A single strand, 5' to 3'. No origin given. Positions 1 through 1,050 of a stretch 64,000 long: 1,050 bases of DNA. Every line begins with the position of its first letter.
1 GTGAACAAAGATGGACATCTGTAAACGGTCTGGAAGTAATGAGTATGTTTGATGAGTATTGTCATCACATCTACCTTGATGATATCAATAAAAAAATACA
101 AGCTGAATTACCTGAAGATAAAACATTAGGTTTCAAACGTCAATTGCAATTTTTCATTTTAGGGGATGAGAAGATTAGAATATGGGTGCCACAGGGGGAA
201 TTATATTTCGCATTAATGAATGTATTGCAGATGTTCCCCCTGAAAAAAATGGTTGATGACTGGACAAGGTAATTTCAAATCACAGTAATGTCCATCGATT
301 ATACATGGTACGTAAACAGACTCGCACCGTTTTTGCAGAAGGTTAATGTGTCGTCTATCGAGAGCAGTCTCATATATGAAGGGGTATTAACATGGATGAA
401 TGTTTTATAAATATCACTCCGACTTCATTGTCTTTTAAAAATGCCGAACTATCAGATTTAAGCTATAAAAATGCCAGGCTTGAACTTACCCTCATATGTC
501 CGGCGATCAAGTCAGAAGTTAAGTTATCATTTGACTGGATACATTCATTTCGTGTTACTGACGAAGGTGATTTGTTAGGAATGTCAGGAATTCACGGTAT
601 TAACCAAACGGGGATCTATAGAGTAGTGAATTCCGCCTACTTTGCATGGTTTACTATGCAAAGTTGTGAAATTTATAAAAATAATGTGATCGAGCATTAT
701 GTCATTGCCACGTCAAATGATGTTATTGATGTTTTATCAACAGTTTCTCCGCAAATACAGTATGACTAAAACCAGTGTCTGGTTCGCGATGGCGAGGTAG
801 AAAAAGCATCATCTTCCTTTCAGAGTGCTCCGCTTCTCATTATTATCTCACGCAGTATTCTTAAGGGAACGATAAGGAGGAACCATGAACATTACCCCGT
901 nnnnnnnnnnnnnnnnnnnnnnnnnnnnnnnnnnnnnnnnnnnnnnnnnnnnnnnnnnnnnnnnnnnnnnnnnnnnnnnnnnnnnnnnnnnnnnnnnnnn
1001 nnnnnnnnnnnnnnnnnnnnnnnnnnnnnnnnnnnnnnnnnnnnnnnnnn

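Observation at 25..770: AT-rich two-gene cassette at the 5' window edge, upstream of ydcF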

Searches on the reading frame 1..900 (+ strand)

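Call 9: search_protein_families(library=pfam, proteins=[L001:19359-19490:+, L001:19498-19833:+, L001:19823-20269:+, L001:20392-20766:+], max_evalue=1)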
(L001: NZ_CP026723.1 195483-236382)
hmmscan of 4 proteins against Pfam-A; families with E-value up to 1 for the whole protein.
L001:19359-19490:+ (44 aa): 0 families

L001:19498-19833:+ (112 aa): 0 families

L001:19823-20269:+ (149 aa): 0 families

L001:20392-20766:+ (125 aa): 0 families

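Call 10: search_protein_families(library=ncbifam, proteins=[L001:19359-19490:+, L001:19498-19833:+, L001:19823-20269:+, L001:20392-20766:+], max_evalue=1)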
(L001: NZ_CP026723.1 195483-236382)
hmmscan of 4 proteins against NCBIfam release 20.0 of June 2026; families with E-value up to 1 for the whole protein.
L001:19359-19490:+ (44 aa): 0 families

L001:19498-19833:+ (112 aa): 3 families
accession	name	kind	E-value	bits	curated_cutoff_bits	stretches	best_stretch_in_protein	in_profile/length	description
NF004815.0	PRK06169.1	equivalog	0.056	12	506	1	16-44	365-393/471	amidase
NF047364.1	redox_TF_RrpB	exception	0.086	13.1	175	1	14-108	6-100/105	MarR family transcription factor RrpB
NF052616.1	ACP_for_OlsHI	equivalog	0.11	12.9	130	1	51-70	62-81/83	ornithine lipid biosynthesis acyl carrier protein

L001:19823-20269:+ (149 aa): 0 families

L001:20392-20766:+ (125 aa): 0 families

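Call 11: search_protein_families(library=padloc, proteins=[L001:19359-19490:+, L001:19498-19833:+, L001:19823-20269:+, L001:20392-20766:+], max_evalue=1)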
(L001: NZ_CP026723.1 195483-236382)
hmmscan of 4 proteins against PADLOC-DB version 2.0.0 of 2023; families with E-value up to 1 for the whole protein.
L001:19359-19490:+ (44 aa): 0 families

L001:19498-19833:+ (112 aa): 0 families

L001:19823-20269:+ (149 aa): 0 families

L001:20392-20766:+ (125 aa): 0 families

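Call 26: find_homologous_proteins(query=L001:19823-20269:+, max_evalue=0.01)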
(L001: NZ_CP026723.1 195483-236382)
Query L001:19823-20269:+ (149 aa): 8 proteins with E <= 0.01 among 9 candidates.
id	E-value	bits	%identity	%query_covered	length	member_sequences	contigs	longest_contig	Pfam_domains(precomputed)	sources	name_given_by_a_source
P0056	1.3e-97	342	100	100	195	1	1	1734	-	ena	-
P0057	2.2e-97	341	99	100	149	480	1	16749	-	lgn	-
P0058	7.4e-91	320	98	95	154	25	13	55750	-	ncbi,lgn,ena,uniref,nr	ncbi:hypothetical protein EGC31_18630 [Escherichia coli]|uniref:hypothetical protein n=1 Tax=Escheri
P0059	1.5e-76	274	83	100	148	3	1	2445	-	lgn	-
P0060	3.8e-73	262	84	95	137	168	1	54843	-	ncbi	ncbi:TPA: hypothetical protein ACWCBB_003130 [Escherichia coli]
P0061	2.0e-67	244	83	85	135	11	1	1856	-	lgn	-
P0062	4.6e-58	213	82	81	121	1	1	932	-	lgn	-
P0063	1.4e-53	199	87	66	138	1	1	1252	-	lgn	-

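Call 31: find_homologous_proteins(query=L001:19498-19833:+, max_evalue=0.01)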
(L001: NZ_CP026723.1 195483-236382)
Query L001:19498-19833:+ (112 aa): 14 proteins with E <= 0.01 among 16 candidates.
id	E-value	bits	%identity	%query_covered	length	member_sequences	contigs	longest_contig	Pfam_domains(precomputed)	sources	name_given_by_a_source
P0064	9.2e-69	246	100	100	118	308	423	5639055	-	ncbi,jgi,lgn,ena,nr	ncbi:hypothetical protein ECZU26_39460 [Escherichia coli]|jgi:hypothetical protein|nr:hypothetical p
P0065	6.5e-62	224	92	100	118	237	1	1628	-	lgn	-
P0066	1.5e-61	223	89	100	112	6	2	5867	-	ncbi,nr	ncbi:hypothetical protein ABJ851_003927 [Shigella flexneri]|nr:hypothetical protein [Escherichia col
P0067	1.8e-59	216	87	99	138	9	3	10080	-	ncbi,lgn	-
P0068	1.0e-57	211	88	98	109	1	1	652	-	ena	-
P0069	2.3e-57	210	83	98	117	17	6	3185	-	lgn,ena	-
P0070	5.2e-57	208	100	85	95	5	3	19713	-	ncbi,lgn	ncbi:hypothetical protein, partial [Escherichia coli]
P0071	6.6e-57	208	85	98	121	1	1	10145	-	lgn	-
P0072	1.1e-56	207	85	98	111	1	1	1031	-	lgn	-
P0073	7.2e-44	166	64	99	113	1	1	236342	-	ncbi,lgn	-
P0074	1.1e-27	114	93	54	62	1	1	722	-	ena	-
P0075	1.6e-27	114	87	54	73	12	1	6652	-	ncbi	ncbi:hypothetical protein WRSd3_03325, partial [Shigella dysenteriae WRSd3]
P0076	6.6e-22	96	96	41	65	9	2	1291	-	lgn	-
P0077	8.5e-17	79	71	46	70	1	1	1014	-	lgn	-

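Call 32: find_encoding_contigs(protein=P0073, flank=6000, max_places=2)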
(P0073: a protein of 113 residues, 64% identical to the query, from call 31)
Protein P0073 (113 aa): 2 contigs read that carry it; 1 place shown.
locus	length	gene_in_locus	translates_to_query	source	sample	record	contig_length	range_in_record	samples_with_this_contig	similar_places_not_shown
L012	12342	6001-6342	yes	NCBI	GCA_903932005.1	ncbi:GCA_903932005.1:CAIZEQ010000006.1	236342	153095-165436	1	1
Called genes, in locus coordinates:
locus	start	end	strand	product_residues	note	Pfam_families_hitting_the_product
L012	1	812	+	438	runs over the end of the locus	PF00782:DSPc, PF22785:Tc-R-P (faint)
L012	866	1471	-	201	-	PF02525:Flavodoxin_2, PF03358:FMN_red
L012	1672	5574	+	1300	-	PF00270:DEAD (weak), PF13245:AAA_19 (faint), PF00271:Helicase_C, PF04408:WHD_HA2 (weak), PF21010:HA2_C, PF07717:OB_NTP_bind, PF11898:DUF3418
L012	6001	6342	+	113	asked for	-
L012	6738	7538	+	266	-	PF02698:DUF218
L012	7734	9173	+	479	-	PF00171:Aldedh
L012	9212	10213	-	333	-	PF00044:Gp_dh_N, PF02800:Gp_dh_C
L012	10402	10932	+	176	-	PF01292:Ni_hydr_CYTB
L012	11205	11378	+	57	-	PF27300:YdcA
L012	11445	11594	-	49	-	PF01848:HOK_GEF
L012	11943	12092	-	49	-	PF01848:HOK_GEF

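Call 35: search_protein_representatives(protein=L001:19823-20269:+)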
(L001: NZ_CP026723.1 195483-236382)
Query: 149 residues. Proteins with E-value up to 0.001 (for the whole library): 79; up to 1e-10: 23; up to 1e-30: 1. The best 79 are listed.
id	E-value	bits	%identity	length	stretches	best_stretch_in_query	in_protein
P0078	8.4e-53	194.7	60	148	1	1-143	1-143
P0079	1.7e-29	119.1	42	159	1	9-142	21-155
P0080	1.3e-26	109.7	38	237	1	6-141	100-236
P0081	5.2e-22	94.8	98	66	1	22-67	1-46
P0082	6.5e-22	94.5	57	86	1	5-85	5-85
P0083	3.9e-21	91.9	83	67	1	89-141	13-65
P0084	9.8e-21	90.6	96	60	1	1-46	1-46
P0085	8.4e-20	87.6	42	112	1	36-141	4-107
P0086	6.2e-18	81.5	36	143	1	12-142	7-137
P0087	1.5e-17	80.3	37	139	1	10-141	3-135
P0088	1.9e-17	79.9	36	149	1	9-142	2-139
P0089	2.4e-13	66.7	34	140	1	10-141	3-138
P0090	2.9e-13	66.4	35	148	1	10-141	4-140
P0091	1.1e-12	64.5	33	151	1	10-140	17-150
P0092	1.4e-12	64.1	30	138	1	10-142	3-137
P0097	7.0e-12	61.9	27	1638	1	88-120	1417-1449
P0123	3.0e-08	50.1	32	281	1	12-142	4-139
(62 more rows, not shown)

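Call 37: search_protein_families(library=pfam, alignment_id=A3, max_evalue=0.01)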
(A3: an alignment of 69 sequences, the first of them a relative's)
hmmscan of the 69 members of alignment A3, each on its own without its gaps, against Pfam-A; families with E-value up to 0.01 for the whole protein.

A. member 1, L001:19823-20269:+ (149 aa): 0 families

B. families by the number of members that match (of 69 scanned): 1 family
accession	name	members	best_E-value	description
PF18616.6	CdiI_3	1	1.9e-15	CDI immunity proteins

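Call 38: find_encoding_contigs(protein=P0079, flank=7000, max_places=2)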
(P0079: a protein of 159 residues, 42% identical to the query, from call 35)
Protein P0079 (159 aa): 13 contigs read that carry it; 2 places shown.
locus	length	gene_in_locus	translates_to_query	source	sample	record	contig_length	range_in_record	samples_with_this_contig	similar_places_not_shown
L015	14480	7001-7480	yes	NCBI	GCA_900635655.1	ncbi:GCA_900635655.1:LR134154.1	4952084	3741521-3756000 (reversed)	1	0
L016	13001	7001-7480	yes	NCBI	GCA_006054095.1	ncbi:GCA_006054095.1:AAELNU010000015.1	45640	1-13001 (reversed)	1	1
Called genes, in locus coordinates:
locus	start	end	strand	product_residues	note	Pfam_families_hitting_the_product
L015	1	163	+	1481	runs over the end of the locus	PF20148:DUF6531, PF05593:RHS_repeat (weak), PF25023:TEN_YD-shell, PF05593:RHS_repeat, PF25023:TEN_YD-shell, PF03527:RHS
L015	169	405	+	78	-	-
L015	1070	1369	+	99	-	PF01527:HTH_Tnp_1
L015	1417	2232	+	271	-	PF13276:HTH_21, PF00665:rve, PF13683:rve_3, PF13333:rve_2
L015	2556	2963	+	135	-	PF18616:CdiI_3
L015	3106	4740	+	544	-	PF25023:TEN_YD-shell (weak), PF03527:RHS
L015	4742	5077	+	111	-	-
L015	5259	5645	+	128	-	-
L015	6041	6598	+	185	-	PF25023:TEN_YD-shell (weak), PF03527:RHS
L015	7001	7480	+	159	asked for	-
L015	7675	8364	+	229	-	-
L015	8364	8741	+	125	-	PF24722:DUF7674 (weak)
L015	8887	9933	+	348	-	PF18451:CdiA_C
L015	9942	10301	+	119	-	PF28203:CDI_Immunity_Comp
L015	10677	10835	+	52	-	-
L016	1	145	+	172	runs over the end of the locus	PF05638:T6SS_HCP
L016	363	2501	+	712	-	PF05954:Phage_GPD, PF04717:Phage_base_V, PF22178:Gp5_trimer_C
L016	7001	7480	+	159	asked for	-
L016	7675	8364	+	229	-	-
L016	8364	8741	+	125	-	PF24722:DUF7674 (weak)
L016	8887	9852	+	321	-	-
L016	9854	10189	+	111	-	-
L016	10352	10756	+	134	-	-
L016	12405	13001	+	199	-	PF20148:DUF6531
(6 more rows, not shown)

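Call 39: find_encoding_contigs(protein=P0086, flank=7000, max_places=2)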
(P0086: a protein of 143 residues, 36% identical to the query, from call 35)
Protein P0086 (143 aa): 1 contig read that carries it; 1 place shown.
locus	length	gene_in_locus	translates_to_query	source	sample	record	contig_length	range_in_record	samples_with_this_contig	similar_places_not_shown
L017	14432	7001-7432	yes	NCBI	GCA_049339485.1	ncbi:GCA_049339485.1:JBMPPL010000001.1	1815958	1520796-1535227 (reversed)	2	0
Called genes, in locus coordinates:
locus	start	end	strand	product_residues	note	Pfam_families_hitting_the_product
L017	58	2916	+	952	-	PF00672:HAMP (weak), PF00989:PAS (weak), PF08448:PAS_4, PF00989:PAS, PF08448:PAS_4, PF13426:PAS_9, PF00990:GGDEF, PF00563:EAL, +1 more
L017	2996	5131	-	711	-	PF10459:Peptidase_S46, PF00089:Trypsin (faint), PF13365:Trypsin_2 (faint)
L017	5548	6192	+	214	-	PF01243:PNPOx_N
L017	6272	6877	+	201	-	PF02798:GST_N, PF13417:GST_N_3, PF13409:GST_N_2, PF00043:GST_C, PF14497:GST_C_3 (weak), PF13410:GST_C_2 (weak), PF17171:GST_C_6 (faint)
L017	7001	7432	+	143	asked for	-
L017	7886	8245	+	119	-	-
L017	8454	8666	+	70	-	PF22811:Zn_ribbon_NrdR (weak)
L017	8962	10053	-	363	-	PF04519:Bactofilin (faint)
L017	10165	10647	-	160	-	PF08982:AtaL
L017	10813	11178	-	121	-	PF00072:Response_reg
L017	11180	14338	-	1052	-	PF05227:CHASE3, PF08448:PAS_4 (faint), PF01590:GAF (faint), PF13185:GAF_2 (weak), PF00512:HisKA, PF02518:HATPase_c, PF00072:Response_reg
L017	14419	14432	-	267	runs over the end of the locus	-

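Call 44: find_encoding_contigs(protein=P0078, flank=6000, max_places=2)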
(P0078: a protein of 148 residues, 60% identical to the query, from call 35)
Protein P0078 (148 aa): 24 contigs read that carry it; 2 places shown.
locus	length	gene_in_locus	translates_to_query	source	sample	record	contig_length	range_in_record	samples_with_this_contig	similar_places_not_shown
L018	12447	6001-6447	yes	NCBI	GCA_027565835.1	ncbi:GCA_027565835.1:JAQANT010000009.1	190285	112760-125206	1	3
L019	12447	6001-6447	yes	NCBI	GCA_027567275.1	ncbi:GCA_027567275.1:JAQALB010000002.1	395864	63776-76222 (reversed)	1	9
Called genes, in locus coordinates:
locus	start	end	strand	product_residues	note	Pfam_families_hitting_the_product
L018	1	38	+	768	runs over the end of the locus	PF10971:DUF2773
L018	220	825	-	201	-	PF02525:Flavodoxin_2, PF03358:FMN_red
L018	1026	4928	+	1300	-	PF00270:DEAD (weak), PF13401:AAA_22 (faint), PF00271:Helicase_C, PF04408:WHD_HA2 (weak), PF21010:HA2_C, PF07717:OB_NTP_bind, PF11898:DUF3418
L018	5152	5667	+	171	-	PF22886:DUF7021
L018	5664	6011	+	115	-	-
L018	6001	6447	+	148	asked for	-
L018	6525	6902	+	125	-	-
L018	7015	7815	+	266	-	PF02698:DUF218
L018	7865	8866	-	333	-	PF00044:Gp_dh_N, PF02800:Gp_dh_C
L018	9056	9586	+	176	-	PF01292:Ni_hydr_CYTB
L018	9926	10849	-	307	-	PF00126:HTH_1, PF03466:LysR_substrate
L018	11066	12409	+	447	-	PF07063:HGLS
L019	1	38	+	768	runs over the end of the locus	PF10971:DUF2773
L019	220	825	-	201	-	PF02525:Flavodoxin_2, PF03358:FMN_red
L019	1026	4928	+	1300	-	PF00270:DEAD (weak), PF13401:AAA_22 (faint), PF00271:Helicase_C, PF04408:WHD_HA2 (weak), PF21010:HA2_C, PF07717:OB_NTP_bind, PF11898:DUF3418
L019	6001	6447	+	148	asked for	-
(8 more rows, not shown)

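Call 45: find_encoding_contigs(protein=P0088, flank=6000, max_places=2)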
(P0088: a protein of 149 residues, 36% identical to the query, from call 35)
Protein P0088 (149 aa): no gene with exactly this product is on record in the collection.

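Call 46: find_encoding_contigs(protein=P0090, flank=6000, max_places=2)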
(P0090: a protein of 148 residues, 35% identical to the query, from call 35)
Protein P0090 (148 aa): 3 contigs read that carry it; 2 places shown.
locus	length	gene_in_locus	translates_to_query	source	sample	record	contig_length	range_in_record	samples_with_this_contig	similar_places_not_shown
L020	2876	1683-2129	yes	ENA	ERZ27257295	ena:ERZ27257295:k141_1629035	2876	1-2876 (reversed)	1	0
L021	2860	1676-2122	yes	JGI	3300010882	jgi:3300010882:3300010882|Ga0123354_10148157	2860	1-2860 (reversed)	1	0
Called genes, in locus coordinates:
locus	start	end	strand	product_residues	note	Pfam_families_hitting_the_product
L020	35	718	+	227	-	PF01066:CDP-OH_P_transf (weak)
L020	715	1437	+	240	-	PF03741:TerC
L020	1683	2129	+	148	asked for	-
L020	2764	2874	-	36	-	?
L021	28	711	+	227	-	PF01066:CDP-OH_P_transf (weak)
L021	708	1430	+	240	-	PF03741:TerC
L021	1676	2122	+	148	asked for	-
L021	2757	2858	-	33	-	?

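Call 47: search_protein_families(library=pfam, proteins=[P0123, P0080, L018:5152-5664:+, L018:5664-6008:+, L002:820-1119:-, L002:1116-1610:-], max_evalue=0.1)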
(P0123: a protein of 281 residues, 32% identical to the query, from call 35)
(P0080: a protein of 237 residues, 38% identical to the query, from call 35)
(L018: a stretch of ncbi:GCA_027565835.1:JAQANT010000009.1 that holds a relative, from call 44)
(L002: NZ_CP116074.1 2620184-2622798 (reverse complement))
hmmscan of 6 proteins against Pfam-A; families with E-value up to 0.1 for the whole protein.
P0123 (281 aa): 0 families

P0080 (237 aa): 1 family
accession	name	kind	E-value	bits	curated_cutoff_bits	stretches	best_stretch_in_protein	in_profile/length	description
PF18616.6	CdiI_3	-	1.9e-15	57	28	1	16-85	8-79/95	CDI immunity proteins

L018:5152-5664:+ (171 aa): 2 families
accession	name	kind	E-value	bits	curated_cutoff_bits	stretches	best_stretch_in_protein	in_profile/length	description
PF22886.1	DUF7021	-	6.6e-30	104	27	1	13-138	7-123/123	Domain of unknown function (DUF7021)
PF10020.14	DUF2262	-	0.011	16.7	29.8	1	146-168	1-23/142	Uncharacterized protein conserved in bacteria (DUF2262)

L018:5664-6008:+ (115 aa): 0 families

L002:820-1119:- (99 aa): 0 families

L002:1116-1610:- (164 aa): 3 families
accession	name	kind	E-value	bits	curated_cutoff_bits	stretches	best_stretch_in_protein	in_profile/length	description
PF14568.11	SUKH_6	-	2.3e-06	28.6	27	1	32-122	3-102/119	SMI1-KNR4 cell-wall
PF09346.15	SMI1_KNR4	-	1.4e-05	26.1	25.4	1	28-129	2-107/125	SMI1 / KNR4 family (SUKH-1)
PF14567.11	SUKH_5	-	3.1e-05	24.2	27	1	27-129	21-126/142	SMI1-KNR4 cell-wall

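Call 58: predict_structure(alignment_id=A3)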
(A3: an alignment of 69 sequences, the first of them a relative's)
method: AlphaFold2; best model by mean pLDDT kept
length: 149 residues; sequences in the alignment: 69
mean_pLDDT: 91.3   pTM: 0.85
mean pLDDT of the five models: 91.3, 90.8, 90.8, 90.5, 90.4
residues with pLDDT >= 90: 117; 70-90: 17; 50-70: 12; < 50: 3
segments of 3 or more residues with pLDDT < 50: none
pLDDT, mean of each block of 10 residues (from residue 1): 65 95 94 98 97 98 98 98 97 92 88 98 96 96 58
secondary structure, 60 per line:
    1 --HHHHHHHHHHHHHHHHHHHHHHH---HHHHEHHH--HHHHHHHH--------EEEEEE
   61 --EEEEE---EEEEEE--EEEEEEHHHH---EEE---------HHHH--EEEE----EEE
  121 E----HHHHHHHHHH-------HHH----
elements in order: H3-25 H29-32 H39-46 E55-60 E63-67 E71-76 E79-84 H85-88 E92-94 H104-107 E110-113 E118-121 H126-135

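Call 70: search_solved_structures(query=A4, max_evalue=10)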
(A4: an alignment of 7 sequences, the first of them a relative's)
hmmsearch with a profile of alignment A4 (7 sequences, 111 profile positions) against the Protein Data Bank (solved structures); distinct sequences matched with E-value up to 10: 2.
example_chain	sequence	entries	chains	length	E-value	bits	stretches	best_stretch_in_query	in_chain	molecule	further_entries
6dt1_A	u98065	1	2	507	0.09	16.5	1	13-83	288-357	DNA ligase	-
9s34_H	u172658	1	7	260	0.35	14.6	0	44-91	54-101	Proteasome subunit alpha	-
